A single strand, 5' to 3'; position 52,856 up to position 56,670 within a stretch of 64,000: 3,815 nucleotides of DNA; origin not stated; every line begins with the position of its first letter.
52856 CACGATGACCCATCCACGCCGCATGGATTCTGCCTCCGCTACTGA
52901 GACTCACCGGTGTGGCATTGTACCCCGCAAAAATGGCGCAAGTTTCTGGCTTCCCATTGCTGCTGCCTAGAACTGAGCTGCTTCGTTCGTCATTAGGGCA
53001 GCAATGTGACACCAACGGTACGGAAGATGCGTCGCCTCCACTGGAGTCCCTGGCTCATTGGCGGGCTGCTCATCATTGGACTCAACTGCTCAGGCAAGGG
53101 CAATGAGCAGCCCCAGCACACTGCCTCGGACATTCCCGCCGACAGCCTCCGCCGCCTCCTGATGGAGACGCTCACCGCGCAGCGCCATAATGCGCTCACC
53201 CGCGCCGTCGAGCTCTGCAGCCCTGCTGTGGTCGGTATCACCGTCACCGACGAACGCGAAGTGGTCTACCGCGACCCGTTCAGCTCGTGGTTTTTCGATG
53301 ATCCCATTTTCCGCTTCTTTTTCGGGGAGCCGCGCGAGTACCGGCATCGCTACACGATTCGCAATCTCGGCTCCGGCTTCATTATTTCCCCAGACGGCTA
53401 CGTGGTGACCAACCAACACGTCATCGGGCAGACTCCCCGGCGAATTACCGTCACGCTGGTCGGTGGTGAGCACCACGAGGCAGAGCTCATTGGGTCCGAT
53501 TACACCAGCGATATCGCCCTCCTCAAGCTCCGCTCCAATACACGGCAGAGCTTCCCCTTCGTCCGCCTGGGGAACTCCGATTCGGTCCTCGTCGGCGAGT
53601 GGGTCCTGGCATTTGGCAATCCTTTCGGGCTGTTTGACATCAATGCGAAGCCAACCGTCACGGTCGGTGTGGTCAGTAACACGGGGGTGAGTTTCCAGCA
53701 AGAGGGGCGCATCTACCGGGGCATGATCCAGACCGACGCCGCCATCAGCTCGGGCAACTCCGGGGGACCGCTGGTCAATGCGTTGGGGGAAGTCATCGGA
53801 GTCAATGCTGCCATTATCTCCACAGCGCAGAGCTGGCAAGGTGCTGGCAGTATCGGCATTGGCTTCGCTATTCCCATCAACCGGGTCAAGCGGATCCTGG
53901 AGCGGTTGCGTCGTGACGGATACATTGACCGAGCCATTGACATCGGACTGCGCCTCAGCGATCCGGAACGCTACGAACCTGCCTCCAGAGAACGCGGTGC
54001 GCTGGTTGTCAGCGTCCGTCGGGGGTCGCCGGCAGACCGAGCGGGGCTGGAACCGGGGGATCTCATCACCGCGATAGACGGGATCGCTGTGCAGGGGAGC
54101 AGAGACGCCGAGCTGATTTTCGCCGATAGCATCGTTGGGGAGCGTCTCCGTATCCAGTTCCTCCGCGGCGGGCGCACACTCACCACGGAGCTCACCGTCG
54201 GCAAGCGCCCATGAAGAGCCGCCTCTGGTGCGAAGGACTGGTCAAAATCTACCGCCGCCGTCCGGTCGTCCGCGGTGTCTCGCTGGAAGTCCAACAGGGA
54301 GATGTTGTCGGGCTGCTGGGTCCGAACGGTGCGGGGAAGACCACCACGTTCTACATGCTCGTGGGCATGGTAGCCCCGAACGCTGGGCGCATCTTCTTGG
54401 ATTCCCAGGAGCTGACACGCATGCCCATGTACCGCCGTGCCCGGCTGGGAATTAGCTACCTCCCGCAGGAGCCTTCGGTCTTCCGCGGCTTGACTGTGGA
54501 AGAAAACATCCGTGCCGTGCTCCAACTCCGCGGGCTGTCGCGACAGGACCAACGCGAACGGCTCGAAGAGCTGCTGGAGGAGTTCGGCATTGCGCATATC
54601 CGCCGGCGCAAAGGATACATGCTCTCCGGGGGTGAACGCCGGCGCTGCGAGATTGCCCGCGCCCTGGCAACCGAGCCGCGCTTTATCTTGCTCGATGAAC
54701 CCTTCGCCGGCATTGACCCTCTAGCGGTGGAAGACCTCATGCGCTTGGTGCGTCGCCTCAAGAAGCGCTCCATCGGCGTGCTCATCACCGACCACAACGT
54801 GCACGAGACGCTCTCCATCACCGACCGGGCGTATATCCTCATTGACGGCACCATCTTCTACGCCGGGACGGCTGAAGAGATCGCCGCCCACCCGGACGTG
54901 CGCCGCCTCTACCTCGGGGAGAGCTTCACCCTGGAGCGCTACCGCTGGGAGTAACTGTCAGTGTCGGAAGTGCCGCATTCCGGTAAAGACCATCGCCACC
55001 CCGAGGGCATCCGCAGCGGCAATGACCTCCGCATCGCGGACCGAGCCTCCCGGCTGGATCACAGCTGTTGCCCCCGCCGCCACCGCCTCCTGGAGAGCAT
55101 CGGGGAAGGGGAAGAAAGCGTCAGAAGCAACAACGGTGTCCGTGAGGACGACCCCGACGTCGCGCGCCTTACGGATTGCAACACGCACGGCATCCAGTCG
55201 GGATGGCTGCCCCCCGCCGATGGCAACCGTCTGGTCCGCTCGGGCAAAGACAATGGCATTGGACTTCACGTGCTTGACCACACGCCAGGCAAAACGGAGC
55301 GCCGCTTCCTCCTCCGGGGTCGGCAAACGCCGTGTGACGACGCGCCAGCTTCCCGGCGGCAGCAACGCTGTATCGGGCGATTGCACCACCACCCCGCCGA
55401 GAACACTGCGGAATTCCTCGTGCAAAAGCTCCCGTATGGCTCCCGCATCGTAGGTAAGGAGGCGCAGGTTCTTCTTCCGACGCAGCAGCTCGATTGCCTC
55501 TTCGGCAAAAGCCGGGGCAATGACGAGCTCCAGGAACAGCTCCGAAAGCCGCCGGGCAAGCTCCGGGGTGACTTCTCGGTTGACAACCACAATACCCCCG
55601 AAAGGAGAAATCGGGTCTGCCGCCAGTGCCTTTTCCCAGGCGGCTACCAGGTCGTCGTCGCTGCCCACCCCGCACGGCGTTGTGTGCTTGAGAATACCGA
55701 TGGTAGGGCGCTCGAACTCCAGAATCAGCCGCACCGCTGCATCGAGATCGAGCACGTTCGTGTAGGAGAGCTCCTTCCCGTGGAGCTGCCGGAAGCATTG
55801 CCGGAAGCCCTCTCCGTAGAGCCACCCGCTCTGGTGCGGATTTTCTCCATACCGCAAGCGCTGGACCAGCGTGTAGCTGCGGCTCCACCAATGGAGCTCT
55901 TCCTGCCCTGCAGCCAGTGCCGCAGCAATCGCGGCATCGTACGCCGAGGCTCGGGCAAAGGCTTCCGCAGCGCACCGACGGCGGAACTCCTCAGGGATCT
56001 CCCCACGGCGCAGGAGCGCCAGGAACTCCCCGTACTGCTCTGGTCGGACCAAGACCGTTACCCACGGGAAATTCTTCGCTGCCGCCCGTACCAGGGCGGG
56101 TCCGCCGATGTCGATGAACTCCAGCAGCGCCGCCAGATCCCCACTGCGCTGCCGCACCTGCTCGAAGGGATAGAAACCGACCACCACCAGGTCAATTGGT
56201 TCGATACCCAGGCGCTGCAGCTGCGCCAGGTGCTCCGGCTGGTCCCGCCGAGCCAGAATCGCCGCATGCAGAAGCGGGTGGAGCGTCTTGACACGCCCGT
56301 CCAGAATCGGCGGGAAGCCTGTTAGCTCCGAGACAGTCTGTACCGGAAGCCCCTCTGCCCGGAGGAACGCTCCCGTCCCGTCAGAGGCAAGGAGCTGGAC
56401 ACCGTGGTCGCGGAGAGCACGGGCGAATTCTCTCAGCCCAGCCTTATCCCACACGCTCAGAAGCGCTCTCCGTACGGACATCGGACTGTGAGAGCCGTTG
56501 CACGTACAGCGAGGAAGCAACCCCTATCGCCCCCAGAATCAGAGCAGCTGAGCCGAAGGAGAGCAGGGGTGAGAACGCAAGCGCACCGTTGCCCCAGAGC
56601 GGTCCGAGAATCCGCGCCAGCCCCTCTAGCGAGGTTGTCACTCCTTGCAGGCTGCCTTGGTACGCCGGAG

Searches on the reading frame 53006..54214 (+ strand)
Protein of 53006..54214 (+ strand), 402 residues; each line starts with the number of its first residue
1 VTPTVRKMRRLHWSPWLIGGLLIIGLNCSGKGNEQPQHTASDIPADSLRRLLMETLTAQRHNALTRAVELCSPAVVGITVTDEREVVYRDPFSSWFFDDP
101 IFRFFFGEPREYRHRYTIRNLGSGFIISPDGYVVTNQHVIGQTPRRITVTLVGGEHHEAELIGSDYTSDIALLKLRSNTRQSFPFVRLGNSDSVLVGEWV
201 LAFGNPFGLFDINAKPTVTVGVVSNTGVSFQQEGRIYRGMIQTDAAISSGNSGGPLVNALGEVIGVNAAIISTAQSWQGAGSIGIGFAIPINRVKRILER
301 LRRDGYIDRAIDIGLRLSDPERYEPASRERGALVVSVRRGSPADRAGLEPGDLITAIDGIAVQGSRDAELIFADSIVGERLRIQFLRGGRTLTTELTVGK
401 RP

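Call 12: search_protein_families(library=pfam, proteins=[window:53006-54214:+])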
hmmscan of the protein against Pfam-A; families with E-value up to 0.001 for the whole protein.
window:53006-54214:+ (402 aa): 6 families
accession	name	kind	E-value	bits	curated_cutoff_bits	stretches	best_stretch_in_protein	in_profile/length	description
PF13365.12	Trypsin_2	-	2.5e-31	109.8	27.6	1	122-266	1-144/144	Trypsin-like peptidase domain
PF00089.32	Trypsin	-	2.8e-19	70.3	20.6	1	121-295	26-217/220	Trypsin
PF13180.12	PDZ_2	-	3.5e-14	53.3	27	1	312-398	2-80/80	PDZ domain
PF17820.7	PDZ_6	-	5.6e-11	42.4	27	1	334-364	2-31/54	PDZ domain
PF00595.29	PDZ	-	4.3e-06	27.4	23.2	1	314-365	13-60/81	PDZ domain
PF10459.15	Peptidase_S46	-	0.0001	21.6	22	0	243-268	626-651/698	Peptidase S46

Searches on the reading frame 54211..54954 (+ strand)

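Call 12: search_protein_families(library=pfam, proteins=[window:54211-54954:+])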
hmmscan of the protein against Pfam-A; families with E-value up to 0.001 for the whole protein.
window:54211-54954:+ (247 aa): 3 families
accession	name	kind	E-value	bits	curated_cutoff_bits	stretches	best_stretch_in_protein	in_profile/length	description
PF00005.33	ABC_tran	-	8.8e-37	127.2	25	1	21-166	2-137/137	ABC transporter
PF13304.12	AAA_21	-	7.5e-09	36.5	27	1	152-197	252-300/304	AAA domain, putative AbiEii toxin, Type IV TA system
PF12399.14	BCA_ABC_TP_C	-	4.3e-05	23.4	25.5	1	219-239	6-26/27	Branched-chain amino acid ATP-binding cassette transporter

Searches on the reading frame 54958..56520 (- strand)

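Call 12: search_protein_families(library=pfam, proteins=[window:54958-56520:-])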
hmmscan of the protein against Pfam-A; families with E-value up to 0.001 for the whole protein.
window:54958-56520:- (520 aa): 2 families
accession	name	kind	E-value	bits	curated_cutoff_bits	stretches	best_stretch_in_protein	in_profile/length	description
PF01808.24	AICARFT_IMPCHas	-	1.9e-105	353.2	25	1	147-451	1-311/311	AICARFT/IMPCHase bienzyme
PF02142.27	MGS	-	4.8e-17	62.3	24.1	1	29-141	2-93/94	MGS-like domain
